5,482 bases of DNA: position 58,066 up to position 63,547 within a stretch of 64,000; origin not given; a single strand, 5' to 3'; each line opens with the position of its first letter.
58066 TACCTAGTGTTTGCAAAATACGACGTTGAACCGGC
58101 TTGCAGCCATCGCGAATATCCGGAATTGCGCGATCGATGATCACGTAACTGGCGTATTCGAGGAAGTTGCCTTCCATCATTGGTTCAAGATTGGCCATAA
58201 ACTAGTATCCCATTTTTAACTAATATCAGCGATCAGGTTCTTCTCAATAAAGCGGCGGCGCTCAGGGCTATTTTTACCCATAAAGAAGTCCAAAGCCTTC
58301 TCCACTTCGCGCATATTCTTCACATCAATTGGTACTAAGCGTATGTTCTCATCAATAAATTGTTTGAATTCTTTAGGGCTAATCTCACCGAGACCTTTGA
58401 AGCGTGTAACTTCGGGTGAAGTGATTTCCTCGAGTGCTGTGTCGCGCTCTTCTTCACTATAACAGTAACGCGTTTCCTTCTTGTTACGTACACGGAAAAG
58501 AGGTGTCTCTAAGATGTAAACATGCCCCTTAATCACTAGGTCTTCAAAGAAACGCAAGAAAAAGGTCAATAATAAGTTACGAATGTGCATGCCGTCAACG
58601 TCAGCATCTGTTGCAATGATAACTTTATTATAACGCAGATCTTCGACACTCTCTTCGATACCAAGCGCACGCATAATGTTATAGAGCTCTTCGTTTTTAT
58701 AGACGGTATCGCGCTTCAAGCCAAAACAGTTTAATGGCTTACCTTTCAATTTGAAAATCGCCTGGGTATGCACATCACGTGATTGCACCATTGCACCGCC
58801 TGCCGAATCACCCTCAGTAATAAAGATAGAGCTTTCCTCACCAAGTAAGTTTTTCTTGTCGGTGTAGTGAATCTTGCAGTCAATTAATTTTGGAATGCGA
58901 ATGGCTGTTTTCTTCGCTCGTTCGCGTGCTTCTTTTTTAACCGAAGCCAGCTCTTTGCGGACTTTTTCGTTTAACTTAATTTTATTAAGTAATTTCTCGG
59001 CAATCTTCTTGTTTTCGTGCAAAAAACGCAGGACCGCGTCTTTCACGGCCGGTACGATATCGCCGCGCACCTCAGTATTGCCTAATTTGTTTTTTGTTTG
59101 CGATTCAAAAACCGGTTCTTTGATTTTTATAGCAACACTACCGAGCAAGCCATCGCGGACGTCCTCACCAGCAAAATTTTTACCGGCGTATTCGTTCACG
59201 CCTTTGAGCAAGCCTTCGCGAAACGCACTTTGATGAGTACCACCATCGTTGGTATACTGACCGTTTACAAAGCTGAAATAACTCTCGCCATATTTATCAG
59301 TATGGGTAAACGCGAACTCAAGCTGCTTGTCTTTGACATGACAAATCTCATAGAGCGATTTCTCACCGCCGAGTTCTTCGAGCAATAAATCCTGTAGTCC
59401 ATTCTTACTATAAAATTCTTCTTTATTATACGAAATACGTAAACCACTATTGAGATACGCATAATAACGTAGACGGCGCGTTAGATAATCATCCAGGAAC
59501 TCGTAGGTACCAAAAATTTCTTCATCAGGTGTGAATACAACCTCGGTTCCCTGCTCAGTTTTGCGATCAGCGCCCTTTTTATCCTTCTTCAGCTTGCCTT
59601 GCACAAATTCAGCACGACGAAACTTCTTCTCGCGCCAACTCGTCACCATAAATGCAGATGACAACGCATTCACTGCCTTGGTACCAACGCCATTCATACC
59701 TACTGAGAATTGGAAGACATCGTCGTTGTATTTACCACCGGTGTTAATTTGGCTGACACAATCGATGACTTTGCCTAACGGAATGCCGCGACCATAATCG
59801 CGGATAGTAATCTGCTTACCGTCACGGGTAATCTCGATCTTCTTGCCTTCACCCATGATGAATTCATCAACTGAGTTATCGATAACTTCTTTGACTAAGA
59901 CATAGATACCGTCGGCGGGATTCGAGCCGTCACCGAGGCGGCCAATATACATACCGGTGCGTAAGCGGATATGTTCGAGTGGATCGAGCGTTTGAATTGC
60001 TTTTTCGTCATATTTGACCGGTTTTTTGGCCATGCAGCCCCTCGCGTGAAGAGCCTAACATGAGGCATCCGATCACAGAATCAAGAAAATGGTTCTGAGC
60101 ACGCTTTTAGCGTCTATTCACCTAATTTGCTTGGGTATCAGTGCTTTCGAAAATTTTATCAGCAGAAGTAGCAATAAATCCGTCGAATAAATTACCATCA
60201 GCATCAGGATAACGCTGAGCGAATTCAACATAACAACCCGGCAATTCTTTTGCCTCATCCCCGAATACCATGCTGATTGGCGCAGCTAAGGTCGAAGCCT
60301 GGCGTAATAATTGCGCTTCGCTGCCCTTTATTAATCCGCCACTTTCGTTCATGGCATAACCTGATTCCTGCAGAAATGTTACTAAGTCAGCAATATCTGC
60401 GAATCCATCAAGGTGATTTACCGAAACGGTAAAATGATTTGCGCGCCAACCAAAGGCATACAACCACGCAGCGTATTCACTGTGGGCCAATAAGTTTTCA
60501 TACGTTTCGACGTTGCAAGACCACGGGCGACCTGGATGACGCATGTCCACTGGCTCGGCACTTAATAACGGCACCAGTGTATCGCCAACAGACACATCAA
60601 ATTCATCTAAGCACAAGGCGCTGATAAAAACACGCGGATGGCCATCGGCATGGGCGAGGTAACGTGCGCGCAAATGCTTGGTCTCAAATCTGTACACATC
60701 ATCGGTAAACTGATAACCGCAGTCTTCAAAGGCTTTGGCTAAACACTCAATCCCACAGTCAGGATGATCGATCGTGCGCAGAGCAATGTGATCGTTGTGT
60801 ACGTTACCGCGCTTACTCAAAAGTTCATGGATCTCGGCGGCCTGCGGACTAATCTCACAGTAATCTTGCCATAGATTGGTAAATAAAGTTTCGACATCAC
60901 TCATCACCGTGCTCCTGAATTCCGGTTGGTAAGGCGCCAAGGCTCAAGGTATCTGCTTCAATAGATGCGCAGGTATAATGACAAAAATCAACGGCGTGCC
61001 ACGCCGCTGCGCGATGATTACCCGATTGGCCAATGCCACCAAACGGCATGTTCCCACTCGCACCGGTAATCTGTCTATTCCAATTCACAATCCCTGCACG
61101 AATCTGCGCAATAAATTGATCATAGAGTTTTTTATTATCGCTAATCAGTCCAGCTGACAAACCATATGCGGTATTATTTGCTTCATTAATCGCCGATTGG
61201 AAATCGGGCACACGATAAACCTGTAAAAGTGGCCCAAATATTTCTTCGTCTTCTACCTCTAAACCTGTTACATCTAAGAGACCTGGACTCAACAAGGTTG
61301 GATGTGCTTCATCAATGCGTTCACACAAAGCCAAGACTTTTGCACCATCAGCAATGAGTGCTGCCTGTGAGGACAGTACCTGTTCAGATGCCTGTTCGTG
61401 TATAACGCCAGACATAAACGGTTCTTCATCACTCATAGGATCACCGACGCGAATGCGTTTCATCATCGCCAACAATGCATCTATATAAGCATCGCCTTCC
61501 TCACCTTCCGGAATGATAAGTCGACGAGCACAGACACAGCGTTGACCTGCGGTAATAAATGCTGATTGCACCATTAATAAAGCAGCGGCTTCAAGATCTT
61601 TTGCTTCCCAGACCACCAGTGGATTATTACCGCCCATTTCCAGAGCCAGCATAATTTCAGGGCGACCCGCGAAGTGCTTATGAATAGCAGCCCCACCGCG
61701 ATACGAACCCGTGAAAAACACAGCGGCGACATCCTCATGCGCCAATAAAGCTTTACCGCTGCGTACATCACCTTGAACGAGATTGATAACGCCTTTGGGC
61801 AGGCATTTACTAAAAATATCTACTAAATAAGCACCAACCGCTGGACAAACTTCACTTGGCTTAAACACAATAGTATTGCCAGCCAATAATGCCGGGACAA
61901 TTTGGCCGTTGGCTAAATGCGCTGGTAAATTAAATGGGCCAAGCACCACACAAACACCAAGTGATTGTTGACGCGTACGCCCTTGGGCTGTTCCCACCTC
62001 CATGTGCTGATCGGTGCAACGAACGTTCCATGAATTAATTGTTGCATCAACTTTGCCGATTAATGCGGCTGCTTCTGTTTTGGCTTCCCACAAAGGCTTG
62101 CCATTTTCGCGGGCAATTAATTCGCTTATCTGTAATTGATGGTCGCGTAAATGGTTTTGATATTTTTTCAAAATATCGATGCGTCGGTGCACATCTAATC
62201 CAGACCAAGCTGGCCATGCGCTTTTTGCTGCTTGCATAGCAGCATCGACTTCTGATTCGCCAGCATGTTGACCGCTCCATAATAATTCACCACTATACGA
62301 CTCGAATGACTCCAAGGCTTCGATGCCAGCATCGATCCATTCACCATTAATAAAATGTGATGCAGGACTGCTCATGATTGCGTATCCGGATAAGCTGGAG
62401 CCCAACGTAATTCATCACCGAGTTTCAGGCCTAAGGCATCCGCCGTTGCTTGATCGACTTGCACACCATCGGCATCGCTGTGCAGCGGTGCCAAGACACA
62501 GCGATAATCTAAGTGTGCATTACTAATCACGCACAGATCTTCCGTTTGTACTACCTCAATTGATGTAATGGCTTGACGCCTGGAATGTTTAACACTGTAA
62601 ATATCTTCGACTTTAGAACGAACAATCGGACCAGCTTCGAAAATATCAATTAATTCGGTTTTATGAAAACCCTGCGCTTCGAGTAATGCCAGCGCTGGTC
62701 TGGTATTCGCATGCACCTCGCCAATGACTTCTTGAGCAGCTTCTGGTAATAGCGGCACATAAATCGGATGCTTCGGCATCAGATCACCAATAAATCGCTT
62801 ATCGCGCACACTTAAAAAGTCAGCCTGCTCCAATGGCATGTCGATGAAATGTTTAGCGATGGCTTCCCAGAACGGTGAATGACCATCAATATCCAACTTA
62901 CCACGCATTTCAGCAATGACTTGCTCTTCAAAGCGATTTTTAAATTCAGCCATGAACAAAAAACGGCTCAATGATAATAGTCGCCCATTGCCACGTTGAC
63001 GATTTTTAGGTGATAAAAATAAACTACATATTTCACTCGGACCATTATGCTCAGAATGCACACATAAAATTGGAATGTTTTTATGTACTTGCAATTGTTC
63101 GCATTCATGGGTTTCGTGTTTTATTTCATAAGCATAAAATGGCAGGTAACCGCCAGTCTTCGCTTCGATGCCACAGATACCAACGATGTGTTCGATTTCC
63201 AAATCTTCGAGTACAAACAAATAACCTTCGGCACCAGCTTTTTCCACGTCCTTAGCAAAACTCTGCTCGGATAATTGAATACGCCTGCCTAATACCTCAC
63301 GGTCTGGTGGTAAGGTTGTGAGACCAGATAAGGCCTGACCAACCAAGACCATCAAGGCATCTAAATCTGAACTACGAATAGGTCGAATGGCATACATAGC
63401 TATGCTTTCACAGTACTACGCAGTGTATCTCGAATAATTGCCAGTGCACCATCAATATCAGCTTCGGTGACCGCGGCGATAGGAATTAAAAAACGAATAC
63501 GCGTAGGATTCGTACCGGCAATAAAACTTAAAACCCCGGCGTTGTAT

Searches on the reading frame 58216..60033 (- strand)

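Call 19: search_protein_families(library=pfam, proteins=[window:58216-60033:-])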
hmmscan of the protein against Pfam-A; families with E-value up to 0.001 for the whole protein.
window:58216-60033:- (605 aa): 5 families
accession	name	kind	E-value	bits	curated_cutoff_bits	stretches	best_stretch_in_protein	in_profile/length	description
PF00204.31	DNA_gyraseB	-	6.8e-35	120.5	27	1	219-365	8-170/173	DNA gyrase B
PF01751.28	Toprim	-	3e-14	53.4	23.1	1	403-509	2-95/96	Toprim domain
PF00986.26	DNA_gyraseB_C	-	3.3e-09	37.2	29.8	1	540-597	4-63/63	DNA gyrase B subunit, carboxyl terminus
PF02518.31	HATPase_c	-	7.9e-08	33.2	26.4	1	41-172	4-110/111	Histidine kinase-, DNA gyrase B-, and HSP90-like ATPase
PF13589.12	HATPase_c_3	-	0.00011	22.7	25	1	47-153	7-113/137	Histidine kinase-, DNA gyrase B-, and HSP90-like ATPase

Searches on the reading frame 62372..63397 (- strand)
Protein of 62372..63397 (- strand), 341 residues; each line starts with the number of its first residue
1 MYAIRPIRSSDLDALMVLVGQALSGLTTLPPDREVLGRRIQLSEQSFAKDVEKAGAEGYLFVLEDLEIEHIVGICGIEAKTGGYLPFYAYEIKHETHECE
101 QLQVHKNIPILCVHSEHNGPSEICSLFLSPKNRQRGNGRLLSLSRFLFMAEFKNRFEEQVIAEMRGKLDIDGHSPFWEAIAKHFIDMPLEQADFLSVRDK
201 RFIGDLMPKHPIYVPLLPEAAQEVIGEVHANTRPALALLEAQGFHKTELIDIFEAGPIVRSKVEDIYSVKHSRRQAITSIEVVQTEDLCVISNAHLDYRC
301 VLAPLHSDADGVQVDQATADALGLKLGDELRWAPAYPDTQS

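Call 63: find_encoding_contigs(protein=window:62372-63397:-, flank=10000, max_places=3)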
Protein window:62372-63397:- (341 aa): 1 contig read that carries it; 1 place shown.
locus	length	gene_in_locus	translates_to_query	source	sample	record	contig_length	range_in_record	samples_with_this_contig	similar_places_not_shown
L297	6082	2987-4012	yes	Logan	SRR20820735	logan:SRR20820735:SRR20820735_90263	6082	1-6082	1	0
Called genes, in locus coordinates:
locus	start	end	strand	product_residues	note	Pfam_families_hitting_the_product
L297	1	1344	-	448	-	?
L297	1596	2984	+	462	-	PF00202:Aminotran_3, PF00155:Aminotran_1_2 (faint)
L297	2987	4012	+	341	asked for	PF04958:AstA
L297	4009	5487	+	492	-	PF00171:Aldedh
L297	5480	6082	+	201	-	?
